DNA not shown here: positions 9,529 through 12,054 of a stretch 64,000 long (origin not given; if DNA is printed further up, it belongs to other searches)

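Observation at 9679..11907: Single-polypeptide phosphotransacylase-acyl kinase (Ptb/Pta-Buk/Ack fusion)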

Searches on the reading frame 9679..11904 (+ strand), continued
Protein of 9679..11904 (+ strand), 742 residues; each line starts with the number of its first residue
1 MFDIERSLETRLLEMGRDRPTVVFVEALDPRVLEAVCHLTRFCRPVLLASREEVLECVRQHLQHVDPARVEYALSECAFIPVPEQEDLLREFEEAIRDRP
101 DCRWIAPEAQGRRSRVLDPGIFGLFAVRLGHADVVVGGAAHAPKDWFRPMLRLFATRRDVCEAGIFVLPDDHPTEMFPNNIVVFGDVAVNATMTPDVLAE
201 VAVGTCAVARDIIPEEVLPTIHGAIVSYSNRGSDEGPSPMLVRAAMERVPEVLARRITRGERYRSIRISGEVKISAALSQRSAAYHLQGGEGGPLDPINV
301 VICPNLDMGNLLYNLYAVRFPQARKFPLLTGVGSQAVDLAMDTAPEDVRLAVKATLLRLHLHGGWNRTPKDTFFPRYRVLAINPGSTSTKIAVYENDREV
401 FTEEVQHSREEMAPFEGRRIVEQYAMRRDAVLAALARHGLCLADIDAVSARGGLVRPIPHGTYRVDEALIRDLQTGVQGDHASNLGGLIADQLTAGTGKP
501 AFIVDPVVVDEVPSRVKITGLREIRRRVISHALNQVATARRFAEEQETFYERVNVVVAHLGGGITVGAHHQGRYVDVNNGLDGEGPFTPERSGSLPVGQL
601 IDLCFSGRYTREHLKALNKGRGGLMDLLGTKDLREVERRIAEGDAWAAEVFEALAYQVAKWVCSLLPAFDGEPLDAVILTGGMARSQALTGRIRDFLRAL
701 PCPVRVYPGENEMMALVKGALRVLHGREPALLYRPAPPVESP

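Call 24: find_encoding_contigs(protein=P0004, flank=8000, max_places=2)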
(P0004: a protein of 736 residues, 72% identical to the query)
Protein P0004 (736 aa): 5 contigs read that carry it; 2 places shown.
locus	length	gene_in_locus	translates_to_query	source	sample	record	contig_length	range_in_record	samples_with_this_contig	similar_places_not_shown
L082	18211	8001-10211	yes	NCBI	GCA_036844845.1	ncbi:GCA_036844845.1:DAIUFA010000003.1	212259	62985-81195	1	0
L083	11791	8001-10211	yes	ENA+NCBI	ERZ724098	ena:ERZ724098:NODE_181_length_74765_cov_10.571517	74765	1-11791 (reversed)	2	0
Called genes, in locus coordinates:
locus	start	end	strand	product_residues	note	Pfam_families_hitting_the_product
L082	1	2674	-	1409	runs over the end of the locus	PF02065:Melibiase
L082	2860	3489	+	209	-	PF00440:TetR_N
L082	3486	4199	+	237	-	PF00005:ABC_tran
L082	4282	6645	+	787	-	PF02687:FtsX, PF12704:MacB_PCD, PF02687:FtsX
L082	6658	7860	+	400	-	PF25919:BSH_CusB (faint), PF00364:Biotin_lipoyl (faint), PF25975:CzcB_C (faint), PF25989:YknX_C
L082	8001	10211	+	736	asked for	PF01515:PTA_PTB, PF01869:BcrAD_BadFG (faint), PF00871:Acetate_kinase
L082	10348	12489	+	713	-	PF00526:Dicty_CTDC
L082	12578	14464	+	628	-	-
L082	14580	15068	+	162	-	PF10604:Polyketide_cyc2 (weak), PF10698:DUF2505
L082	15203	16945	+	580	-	PF00069:Pkinase, PF07714:PK_Tyr_Ser-Thr, PF01636:APH (faint)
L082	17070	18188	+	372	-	PF02615:Ldh_2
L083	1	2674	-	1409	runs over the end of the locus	PF02065:Melibiase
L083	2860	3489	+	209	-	PF00440:TetR_N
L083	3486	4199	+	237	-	PF00005:ABC_tran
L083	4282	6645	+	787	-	PF02687:FtsX, PF12704:MacB_PCD, PF02687:FtsX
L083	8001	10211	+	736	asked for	PF01515:PTA_PTB, PF01869:BcrAD_BadFG (faint), PF00871:Acetate_kinase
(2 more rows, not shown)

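Call 25: find_encoding_contigs(protein=P0036, flank=8000, max_places=2)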
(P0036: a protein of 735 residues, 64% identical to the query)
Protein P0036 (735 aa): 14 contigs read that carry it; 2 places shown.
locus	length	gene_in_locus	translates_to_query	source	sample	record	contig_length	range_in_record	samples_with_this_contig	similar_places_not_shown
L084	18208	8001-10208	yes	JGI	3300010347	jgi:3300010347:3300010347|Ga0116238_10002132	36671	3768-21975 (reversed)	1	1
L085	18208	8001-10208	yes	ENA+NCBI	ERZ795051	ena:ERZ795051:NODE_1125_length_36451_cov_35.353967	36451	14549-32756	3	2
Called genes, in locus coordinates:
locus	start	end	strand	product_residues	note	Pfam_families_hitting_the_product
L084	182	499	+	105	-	-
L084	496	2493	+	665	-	PF00270:DEAD (faint), PF04851:ResIII, PF17757:UvrB_inter, PF27431:UvrB_3rd, PF00271:Helicase_C, PF12344:UvrB, PF02151:UVR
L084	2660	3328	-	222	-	PF07238:PilZ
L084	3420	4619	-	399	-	PF00753:Lactamase_B, PF19583:ODP, PF12706:Lactamase_B_2 (faint), PF03358:FMN_red, PF00258:Flavodoxin_1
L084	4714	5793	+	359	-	PF01520:Amidase_3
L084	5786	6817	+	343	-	PF06723:MreB_Mbl, PF25216:Volactin (faint), PF00022:Actin (faint)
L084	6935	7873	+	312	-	-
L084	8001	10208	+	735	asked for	PF01515:PTA_PTB, PF01869:BcrAD_BadFG (faint), PF00871:Acetate_kinase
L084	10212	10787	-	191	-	-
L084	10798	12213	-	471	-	PF16980:CitMHS_2, PF03600:CitMHS (weak)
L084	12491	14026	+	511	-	PF03853:YjeF_N, PF01256:Carb_kinase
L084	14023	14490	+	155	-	PF02367:TsaE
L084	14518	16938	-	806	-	PF00486:Trans_reg_C, PF14559:TPR_19 (faint)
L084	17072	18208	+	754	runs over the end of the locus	-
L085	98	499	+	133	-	-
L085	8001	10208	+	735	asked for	PF01515:PTA_PTB, PF01869:BcrAD_BadFG (faint), PF00871:Acetate_kinase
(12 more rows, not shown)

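Call 28: search_protein_families(library=ncbifam, proteins=[L081:10985-11884:-], max_evalue=0.00001)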
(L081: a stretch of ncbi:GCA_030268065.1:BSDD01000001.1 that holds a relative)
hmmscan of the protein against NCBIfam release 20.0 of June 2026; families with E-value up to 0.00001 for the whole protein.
L081:10985-11884:- (300 aa): 10 families
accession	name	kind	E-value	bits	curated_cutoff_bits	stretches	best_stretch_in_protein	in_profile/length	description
NF004472.0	PRK05805.1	subfamily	3e-93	312.1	399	1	3-300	2-298/302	phosphate butyryltransferase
TIGR02706.1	P_butyryltrans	equivalog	9.2e-91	304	410.5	1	6-300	1-294/294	phosphate butyryltransferase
NF006045.0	PRK08190.1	subfamily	3.8e-85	286.5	282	1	5-300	163-457/467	bifunctional enoyl-CoA hydratase/phosphate acetyltransferase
NF005837.0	PRK07742.1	equivalog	5.3e-81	272.2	409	1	6-298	3-295/299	phosphate butyryltransferase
NF008852.0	PRK11890.1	subfamily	1.1e-79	267.8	413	1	6-300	10-303/315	phosphate acetyltransferase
TIGR02709.1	branched_ptb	equivalog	1e-36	127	475.15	1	69-296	45-268/271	branched-chain phosphotransacylase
NF007233.1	PRK09653.1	subfamily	1.7e-26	93.5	310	1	84-291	106-310/319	phosphotransacetylase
TIGR00651.1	pta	equivalog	1.5e-20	73.9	311.2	1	84-285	93-292/304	phosphate acetyltransferase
NF004167.0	PRK05632.1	equivalog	9.9e-20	70.7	418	1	137-298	541-701/708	phosphate acetyltransferase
NF009501.0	PRK12861.1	subfamily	3.9e-09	35.1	1178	1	86-296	548-756/764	NADP-dependent malic enzyme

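Call 57: predict_structure(alignment_id=A2)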
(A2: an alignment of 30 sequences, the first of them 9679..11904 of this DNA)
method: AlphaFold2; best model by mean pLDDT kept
length: 742 residues; sequences in the alignment: 30
mean_pLDDT: 81.0   pTM: 0.79
mean pLDDT of the five models: 81.0, 80.2, 80.0, 76.3, 71.5
residues with pLDDT >= 90: 274; 70-90: 305; 50-70: 117; < 50: 46
segments of 3 or more residues with pLDDT < 50: 231-235, 289-291, 506-529, 581-585, 595-598, 739-742
pLDDT, mean of each block of 10 residues (from residue 1): 87 82 96 96 95 97 93 93 96 92 83 92 95 94 87 85 78 66 65 83 91 90 79 59 91 91 91 73 58 66 73 71 82 90 91 94 81 91 87 89 89 84 92 96 95 63 87 73 86 93 63 36 42 74 83 87 75 63 49 50 65 61 69 87 90 86 82 92 88 94 85 83 85 67 39
secondary structure, 60 per line:
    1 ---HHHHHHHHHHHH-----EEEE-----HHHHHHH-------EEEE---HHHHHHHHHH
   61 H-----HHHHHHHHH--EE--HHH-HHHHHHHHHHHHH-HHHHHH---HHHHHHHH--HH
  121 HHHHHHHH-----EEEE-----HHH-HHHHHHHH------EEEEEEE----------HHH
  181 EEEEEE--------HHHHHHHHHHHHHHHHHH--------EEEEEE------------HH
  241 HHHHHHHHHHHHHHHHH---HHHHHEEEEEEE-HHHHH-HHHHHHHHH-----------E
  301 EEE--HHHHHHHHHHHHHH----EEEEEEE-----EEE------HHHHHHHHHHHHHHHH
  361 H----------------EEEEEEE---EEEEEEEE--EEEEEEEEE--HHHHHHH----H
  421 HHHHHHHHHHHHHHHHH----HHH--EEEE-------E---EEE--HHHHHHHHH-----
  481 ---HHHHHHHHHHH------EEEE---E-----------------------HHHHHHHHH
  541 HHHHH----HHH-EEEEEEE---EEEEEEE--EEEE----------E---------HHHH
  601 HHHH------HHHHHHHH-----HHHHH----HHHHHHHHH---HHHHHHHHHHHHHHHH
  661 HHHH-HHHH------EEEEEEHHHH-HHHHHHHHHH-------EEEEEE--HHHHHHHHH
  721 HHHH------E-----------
elements in order (helices of 4 or more, strands of 3 or more residues): H4-15 E21-24 H30-36 E44-47 H51-61 H67-75 H86-98 H100-105 H109-116 H119-128 E134-137 H147-154 E161-167 E181-186 H195-212 E221-226 H239-257 H261-265 E266-272 H274-278 H280-288 E300-303 H306-319 E324-330 E336-338 H345-361 E378-384 E388-395 E398-406 H409-415 H420-437 E447-450 E462-464 H467-475 H484-494 E501-504 H532-545 E554-560 E564-570 E573-576 H597-604 H611-618 H624-628 H633-641 H645-664 H666-669 E676-681 H682-685 H687-696 E704-709 H712-724
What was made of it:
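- The model gives pTM 0.79 and a well-ordered linker, which is consistent with rigid inter-domain coupling (call 57).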

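Call 59: fold_search(model_id=the predicted structure, library=pdb)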
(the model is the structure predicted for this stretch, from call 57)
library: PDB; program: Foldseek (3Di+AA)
matches with E <= 10: 1373; with E <= 0.001: 360
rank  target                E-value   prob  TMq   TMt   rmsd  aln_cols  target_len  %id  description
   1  9a71_A                5.8e-37  1.00  0.45  0.89   2.7       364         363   47  Integrative model of BUK-SYGB by crosslinking MS and deep learning (released 2024-09-18)
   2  1saz                  1.8e-33  1.00  0.44  0.84   3.4       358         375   46  Membership in the ASKHA Superfamily: Enzymological Properties and Crystal Structure of Butyrate Kinase 2 from Thermotoga (released 2005-03-29)
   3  1x9j_A                2.1e-32  1.00  0.44  0.85   3.2       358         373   46  Structure of butyrate kinase 2 reveals both open- and citrate-induced closed conformations: implications for substrate (released 2005-08-30)
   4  1x9j_F                5.9e-32  1.00  0.44  0.84   3.4       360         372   47  Structure of butyrate kinase 2 reveals both open- and citrate-induced closed conformations: implications for substrate (released 2005-08-30)
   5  1x9j_B                1.2e-31  1.00  0.43  0.83   3.5       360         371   47  Structure of butyrate kinase 2 reveals both open- and citrate-induced closed conformations: implications for substrate (released 2005-08-30)
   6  6iox_B                8.6e-18  1.00  0.37  0.76   4.9       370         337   22  Crystal structure of Porphyromonas gingivalis phosphotransacetylase in complex with acetyl-CoA (released 2019-04-24)
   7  1td9_A                1.0e-17  1.00  0.36  0.78   4.6       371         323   23  Crystal Structure of a Phosphotransacetylase from Bacillus subtilis (released 2004-12-07)
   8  6iow_A                1.7e-17  1.00  0.34  0.68   7.5       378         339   22  Crystal structure of Porphyromonas gingivalis phosphotransacetylase (released 2019-04-24)
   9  6iow_B                1.8e-17  1.00  0.35  0.71   5.6       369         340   21  Crystal structure of Porphyromonas gingivalis phosphotransacetylase (released 2019-04-24)
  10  9krv_C                2.3e-17  1.00  0.37  0.74   4.5       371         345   22  B. bacteriovorus MaeB acetyl-CoA bound form (released 2025-12-03)
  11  1vmi                  3.0e-17  1.00  0.34  0.70   5.7       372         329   23  Crystal structure of Putative phosphate acetyltransferase (np_416953.1) from Escherichia coli k12 at 2.32 A resolution (released 2004-10-12)
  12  1td9_B                3.3e-17  1.00  0.36  0.76   4.5       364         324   23  Crystal Structure of a Phosphotransacetylase from Bacillus subtilis (released 2004-12-07)
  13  8fir_A                3.3e-17  1.00  0.37  0.75   4.8       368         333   20  Crystal structure of TpPta, a phosphotransacetylase from Treponema pallidum (released 2023-05-31)
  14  1td9_D                4.3e-17  1.00  0.36  0.77   4.4       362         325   23  Crystal Structure of a Phosphotransacetylase from Bacillus subtilis (released 2004-12-07)
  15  6zn9_C                5.4e-17  1.00  0.37  0.76   4.3       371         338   22  MaeB PTA domain apoprotein (released 2021-02-17)
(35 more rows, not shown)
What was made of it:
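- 10807..11877 (+): Butyrate kinase (ASKHA) domain, residues 377-733. It includes the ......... phosphate loop at nt 10822-10848. Foldseek TM 0.84-0.89 (call 59).
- On Butyrate kinase (NCBIfam TIGR02707 equivalog; ASKHA superfamily): Foldseek TM 0.84-0.89 to 1saz, 1x9j and 9a71 (call 59).
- On PTA_PTB superfamily (Pfam PF01515): TM 0.74-0.83 to Pta structures (call 59).
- On MaeB-type non-catalytic PTA sensor domain: Foldseek scores are equal (call 59).
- Closest known: Phosphotransacetylase. Same: The N-half has the same two-domain alpha/beta fold (TM 0.74-0.83; call 59).
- Closest known: Hybrid malic enzymes. Same: The structural similarity of the N-half to MaeB PTA domains equals its similarity to active Pta (call 59).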
